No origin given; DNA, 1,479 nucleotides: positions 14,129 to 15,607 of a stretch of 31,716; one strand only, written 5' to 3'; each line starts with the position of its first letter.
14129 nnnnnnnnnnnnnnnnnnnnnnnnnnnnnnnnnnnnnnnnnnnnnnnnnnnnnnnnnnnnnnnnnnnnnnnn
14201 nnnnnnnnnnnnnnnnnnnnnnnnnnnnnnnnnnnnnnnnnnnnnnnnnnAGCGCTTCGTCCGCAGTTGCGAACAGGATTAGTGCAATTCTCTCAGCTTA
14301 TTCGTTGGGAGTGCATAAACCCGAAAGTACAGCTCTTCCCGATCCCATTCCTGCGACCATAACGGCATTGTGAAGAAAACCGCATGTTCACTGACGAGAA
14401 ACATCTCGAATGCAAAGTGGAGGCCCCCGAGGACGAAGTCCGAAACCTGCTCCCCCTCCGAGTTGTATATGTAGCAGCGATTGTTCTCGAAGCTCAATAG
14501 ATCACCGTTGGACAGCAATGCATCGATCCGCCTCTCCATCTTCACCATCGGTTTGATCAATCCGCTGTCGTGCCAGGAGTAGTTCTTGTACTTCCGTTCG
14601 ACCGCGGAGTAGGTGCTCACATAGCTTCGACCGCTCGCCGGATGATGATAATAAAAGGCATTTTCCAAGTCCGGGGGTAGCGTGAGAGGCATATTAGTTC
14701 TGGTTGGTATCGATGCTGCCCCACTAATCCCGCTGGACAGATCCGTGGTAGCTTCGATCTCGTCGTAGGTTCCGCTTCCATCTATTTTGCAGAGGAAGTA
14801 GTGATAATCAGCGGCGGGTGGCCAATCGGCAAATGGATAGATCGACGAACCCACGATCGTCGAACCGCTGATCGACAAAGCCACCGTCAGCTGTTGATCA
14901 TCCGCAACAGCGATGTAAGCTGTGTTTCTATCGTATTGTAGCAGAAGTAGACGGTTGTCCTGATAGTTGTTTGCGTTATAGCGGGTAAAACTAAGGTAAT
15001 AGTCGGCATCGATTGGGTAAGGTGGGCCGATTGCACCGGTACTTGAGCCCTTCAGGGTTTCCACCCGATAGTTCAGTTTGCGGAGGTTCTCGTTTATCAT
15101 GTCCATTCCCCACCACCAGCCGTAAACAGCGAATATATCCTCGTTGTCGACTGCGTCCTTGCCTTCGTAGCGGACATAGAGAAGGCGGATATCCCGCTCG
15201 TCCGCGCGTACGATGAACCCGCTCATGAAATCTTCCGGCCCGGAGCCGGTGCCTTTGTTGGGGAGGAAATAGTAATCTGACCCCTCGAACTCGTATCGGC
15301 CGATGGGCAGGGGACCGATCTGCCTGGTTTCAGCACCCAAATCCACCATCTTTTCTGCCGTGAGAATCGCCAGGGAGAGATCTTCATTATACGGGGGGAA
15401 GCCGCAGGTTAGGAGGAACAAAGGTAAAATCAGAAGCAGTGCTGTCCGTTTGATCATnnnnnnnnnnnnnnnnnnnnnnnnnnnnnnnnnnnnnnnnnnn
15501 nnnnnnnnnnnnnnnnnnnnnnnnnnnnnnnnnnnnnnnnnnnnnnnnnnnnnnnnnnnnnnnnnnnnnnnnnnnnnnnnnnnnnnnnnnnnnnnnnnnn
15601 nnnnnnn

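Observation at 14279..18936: Tandemly duplicated (secreted barrel-like protein + lipoprotein) module forming a tight four-gene envelope operon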

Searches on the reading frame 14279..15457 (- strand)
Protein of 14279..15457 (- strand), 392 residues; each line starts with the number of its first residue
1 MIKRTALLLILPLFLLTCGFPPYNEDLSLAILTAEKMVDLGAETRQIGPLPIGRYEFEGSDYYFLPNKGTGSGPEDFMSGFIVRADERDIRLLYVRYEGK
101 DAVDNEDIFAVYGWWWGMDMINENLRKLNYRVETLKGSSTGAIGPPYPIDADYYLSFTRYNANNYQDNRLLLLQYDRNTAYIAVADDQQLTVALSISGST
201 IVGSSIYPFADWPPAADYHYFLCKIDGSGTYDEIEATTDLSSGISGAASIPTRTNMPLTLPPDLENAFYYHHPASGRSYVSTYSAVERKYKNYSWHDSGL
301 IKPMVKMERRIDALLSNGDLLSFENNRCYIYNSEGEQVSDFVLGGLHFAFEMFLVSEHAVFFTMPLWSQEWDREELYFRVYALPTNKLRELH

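Call 3: search_protein_families(library=pfam, proteins=[window:14279-15457:-], max_evalue=1)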
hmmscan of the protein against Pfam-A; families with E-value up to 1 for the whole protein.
window:14279-15457:- (392 aa): 1 family
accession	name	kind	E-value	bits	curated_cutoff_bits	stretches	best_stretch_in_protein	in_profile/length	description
PF22037.2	PSD13_N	-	0.18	12.2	27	1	132-210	128-201/224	PSD13 N-terminal repeats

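Call 4: search_protein_families(library=ncbifam, proteins=[window:14279-15457:-], max_evalue=1)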
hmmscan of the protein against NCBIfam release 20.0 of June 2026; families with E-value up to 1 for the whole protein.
window:14279-15457:- (392 aa): 0 families

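Call 34: search_protein_representatives(protein=window:14279-15457:-)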
Query: 392 residues. Proteins with E-value up to 0.001 (for the whole library): 186; up to 1e-10: 92; up to 1e-30: 16. The best 150 are listed.
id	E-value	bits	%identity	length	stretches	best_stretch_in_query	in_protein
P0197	3.6e-225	764.0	86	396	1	1-391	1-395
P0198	1.8e-68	248.0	41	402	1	5-391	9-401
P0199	3.3e-62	227.4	40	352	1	11-390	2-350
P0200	5.1e-60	220.2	43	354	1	4-391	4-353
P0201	4.1e-43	164.5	38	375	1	7-390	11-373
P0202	8.0e-43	163.5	38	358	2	125-390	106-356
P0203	3.0e-41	158.4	38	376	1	7-390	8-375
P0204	7.1e-39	150.5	44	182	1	214-391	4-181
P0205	5.8e-37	144.2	38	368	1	11-391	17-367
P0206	5.6e-35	137.7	37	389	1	8-391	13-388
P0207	2.0e-34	135.9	35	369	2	154-391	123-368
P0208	2.0e-33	132.6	34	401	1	13-389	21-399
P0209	2.2e-32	129.1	31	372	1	7-389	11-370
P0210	3.8e-32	128.4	41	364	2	203-391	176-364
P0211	1.2e-31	126.8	34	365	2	195-388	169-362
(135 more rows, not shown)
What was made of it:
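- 14279..15457 (-): G4: beta-propeller lipoprotein, 392 aa (Cys18, then conserved PPY[DN]E[DE]LSLA helix; C-terminal VYsIPTxxL). 186 representative homologues (call 34).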

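Call 43: search_solved_structures(query=A4, max_evalue=10)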
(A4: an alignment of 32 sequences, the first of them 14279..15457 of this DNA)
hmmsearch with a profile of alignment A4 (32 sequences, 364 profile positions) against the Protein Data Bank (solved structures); distinct sequences matched with E-value up to 10: 0.

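Call 49: find_related_loci(query=A5, collection=metagenome_contigs, flank=6000)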
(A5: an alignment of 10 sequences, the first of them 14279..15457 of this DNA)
Query A5 (392 aa) in metagenome_contigs; peptide patterns used: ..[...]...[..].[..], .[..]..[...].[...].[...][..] (x = any residue, [..] = any of these).
102 stretches matched a pattern; 21 encode a relative of the query (tblastn E <= 1e-3); 21 distinct loci.
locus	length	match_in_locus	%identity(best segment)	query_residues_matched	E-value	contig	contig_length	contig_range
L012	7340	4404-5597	82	1-392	0e+0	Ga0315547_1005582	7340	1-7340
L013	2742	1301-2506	83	1-392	0e+0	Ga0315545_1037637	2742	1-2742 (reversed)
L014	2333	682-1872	79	1-392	0e+0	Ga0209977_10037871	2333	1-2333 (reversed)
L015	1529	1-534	85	216-391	5e-105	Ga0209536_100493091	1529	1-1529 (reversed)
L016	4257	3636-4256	76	1-203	1e-88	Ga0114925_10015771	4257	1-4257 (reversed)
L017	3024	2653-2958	81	1-102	8e-52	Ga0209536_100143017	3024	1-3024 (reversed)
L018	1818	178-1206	32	21-391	2e-43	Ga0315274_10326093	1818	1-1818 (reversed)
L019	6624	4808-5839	30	18-391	5e-39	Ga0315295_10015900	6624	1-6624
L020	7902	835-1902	29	18-391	1e-36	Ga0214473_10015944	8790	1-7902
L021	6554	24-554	38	215-391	4e-33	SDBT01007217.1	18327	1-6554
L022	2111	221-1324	26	3-391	1e-30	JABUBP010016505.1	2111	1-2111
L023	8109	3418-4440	29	18-391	2e-29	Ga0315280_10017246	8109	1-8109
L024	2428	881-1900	29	17-391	9e-28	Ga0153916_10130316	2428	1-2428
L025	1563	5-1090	27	13-391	2e-26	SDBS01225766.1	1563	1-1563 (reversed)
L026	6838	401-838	37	260-391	4e-24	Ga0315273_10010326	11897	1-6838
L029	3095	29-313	36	301-391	2e-14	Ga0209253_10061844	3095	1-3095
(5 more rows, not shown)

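Call 52: predict_structure(alignment_id=A4)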
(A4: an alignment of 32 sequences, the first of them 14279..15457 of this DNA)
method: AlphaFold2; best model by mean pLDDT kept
length: 392 residues; sequences in the alignment: 32
mean_pLDDT: 89.4   pTM: 0.87
mean pLDDT of the five models: 89.4, 89.4, 89.1, 88.9, 88.6
residues with pLDDT >= 90: 269; 70-90: 92; 50-70: 31; < 50: 0
segments of 3 or more residues with pLDDT < 50: none
pLDDT, mean of each block of 10 residues (from residue 1): 73 69 85 96 94 91 90 80 95 93 91 88 91 78 53 88 93 89 93 92 92 76 93 90 86 92 92 96 95 92 96 97 96 97 96 91 94 93 97 94
secondary structure, 60 per line:
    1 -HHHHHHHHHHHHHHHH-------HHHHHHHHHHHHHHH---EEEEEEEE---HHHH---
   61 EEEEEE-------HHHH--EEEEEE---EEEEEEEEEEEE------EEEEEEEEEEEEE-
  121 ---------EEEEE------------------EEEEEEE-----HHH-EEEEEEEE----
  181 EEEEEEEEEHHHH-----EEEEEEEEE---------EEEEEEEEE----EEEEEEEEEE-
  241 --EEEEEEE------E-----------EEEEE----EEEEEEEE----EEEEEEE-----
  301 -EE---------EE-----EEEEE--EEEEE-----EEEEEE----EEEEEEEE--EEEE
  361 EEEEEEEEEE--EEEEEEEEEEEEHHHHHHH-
elements in order: H2-17 H25-39 E43-50 H54-57 E61-66 H74-77 E80-85 E89-100 E107-119 E130-134 E153-159 E169-176 E181-189 H190-193 E199-207 E217-225 E230-239 E243-249 E268-272 E277-284 E289-295 E320-324 E327-331 E337-342 E347-354 E357-370 E373-384 H385-391
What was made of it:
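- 14279..15457 (-): AF2 pLDDT 89.4, pTM 0.87, about 22 strands (call 52).
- G4 has no flexible tether after the lipidated Cys: a conserved helix starts at about residue 25 with pLDDT above 85 (call 52).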

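Call 55: fold_search(model_id=the predicted structure, library=pdb)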
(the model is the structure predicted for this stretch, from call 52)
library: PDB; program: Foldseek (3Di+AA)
matches with E <= 10: 1494; with E <= 0.001: 85
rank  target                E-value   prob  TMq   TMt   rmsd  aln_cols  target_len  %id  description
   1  8t26                  1.0e-05  1.00  0.38  0.32   9.2       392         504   12  Crystal Structure of Porphyromonas gingivalis Sialidase (PG_0352) D219A mutant bound to 3'-Sialyllactose (only Neu5Ac vi (released 2023-10-04)
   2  8tzx_B                1.0e-05  1.00  0.27  0.17  16.4       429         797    9  Ternary complex structure of Cereblon-DDB1 bound to WIZ(ZF7) and the molecular glue dWIZ-1 (released 2024-07-10)
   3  8t1y                  1.2e-05  1.00  0.37  0.31   9.5       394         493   12  Crystal Structure of Porphyromonas gingivalis Sialidase (PG_0352) Bound to Neu5Ac2en (DANA) (released 2023-10-04)
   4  9ngt_A                1.4e-05  1.00  0.27  0.17  16.2       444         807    9  Crystal structure of CRBN-DDB1 and FPFT-2216 in complex with mTOR (released 2025-07-09)
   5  9e2u_I                1.8e-05  1.00  0.31  0.18  14.6       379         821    9  Crystal structure of DDB1-CRBN-ALV1 complex bound to triple ZnF of Helios (IKZF2 ZF1-3) (released 2025-09-03)
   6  6xk9_B                2.1e-05  0.99  0.24  0.12  18.9       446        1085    7  Cereblon in complex with DDB1, CC-90009, and GSPT1 (released 2020-12-02)
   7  8gn6_B                2.3e-05  1.00  0.37  0.32   9.2       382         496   12  Crystallization of Sialidase from Porphyromonas gingivalis (released 2023-04-19)
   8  7q3e_A                2.4e-05  1.00  0.31  0.24   9.0       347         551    8  Structure of the mouse CPLANE-RSG1 complex (released 2022-04-06)
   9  9xrl_A                2.6e-05  1.00  0.27  0.24  14.8       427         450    8  Structure of mouse cytoplasmic lattice (CPL) repeating unit (released 2026-03-18)
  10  8u15_B                2.8e-05  1.00  0.30  0.18  12.4       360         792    9  The ternary complex structure of DDB1-CRBN-SALL4(ZF1,2)-short bound to CC-220 (released 2023-12-27)
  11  9hne_E                3.2e-05  0.99  0.25  0.13  15.0       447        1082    7  Cereblon in complex with DDB1, GSPT1 and Compound-1 (released 2025-10-22)
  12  8u15_E                3.7e-05  1.00  0.31  0.18  12.2       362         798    8  The ternary complex structure of DDB1-CRBN-SALL4(ZF1,2)-short bound to CC-220 (released 2023-12-27)
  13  9djt_B                4.3e-05  1.00  0.29  0.17  12.4       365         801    9  Ternary complex structure of Cereblon-DDB1 bound to WIZ(ZF7) and the molecular glue WIZ-5 (released 2024-11-27)
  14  9xrl_k                4.3e-05  1.00  0.29  0.26  13.0       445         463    8  Structure of mouse cytoplasmic lattice (CPL) repeating unit (released 2026-03-18)
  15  3e0c                  4.6e-05  1.00  0.28  0.14  13.5       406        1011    7  Crystal Structure of DNA Damage-Binding protein 1(DDB1) (released 2008-09-16)
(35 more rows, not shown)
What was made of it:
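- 14279..15457 (-): Foldseek matches propellers: 8t26 sialidase E 1e-5, DDB1, YncE, GH43 (call 55).
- Closest known: BamB / YncE-type beta-propeller lipoproteins and periplasmic propellers. Same: G4 is an N-terminally lipidated all-beta propeller (calls 52, 55).
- G4 is a propeller, like the TolB C-terminal domain (call 55).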

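Call 77: search_protein_families(library=pfam, proteins=[L023:4467-6563:-, L021:683-3214:-, L026:4087-6765:-, L029:330-2891:-, L020:5090-7711:-], max_evalue=0.05)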
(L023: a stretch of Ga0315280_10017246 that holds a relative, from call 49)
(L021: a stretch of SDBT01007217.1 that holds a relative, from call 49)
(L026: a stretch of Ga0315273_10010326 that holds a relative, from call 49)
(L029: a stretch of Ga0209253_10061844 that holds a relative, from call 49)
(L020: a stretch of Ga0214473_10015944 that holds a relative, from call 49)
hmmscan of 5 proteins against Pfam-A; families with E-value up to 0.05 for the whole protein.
L023:4467-6563:- (699 aa): 0 families

L021:683-3214:- (844 aa): 1 family
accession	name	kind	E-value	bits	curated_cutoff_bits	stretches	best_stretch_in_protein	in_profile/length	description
PF08702.15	Fib_alpha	-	0.00096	19.8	29.9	1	574-685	23-131/143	Fibrinogen alpha/beta chain family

L026:4087-6765:- (893 aa): 1 family
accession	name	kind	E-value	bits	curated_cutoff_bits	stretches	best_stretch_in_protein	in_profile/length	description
PF13414.12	TPR_11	-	0.027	14.6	26.8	0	441-466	1-26/42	TPR repeat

L029:330-2891:- (854 aa): 2 families
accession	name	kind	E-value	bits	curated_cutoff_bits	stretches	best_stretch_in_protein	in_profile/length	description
PF09731.14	Mitofilin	-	0.0026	17.2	27.4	1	222-363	297-430/614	Mitochondrial inner membrane protein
PF09392.15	T3SS_needle_F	-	0.042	14.5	29.4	1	584-621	2-39/71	Type III secretion needle MxiH, YscF, SsaG, EprI, PscF, EscF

L020:5090-7711:- (874 aa): 0 families

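Call 79: search_protein_families(library=padloc, proteins=[window:14279-15457:-], max_evalue=0.01)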
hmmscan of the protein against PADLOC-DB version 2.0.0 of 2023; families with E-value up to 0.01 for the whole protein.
window:14279-15457:- (392 aa): 0 families
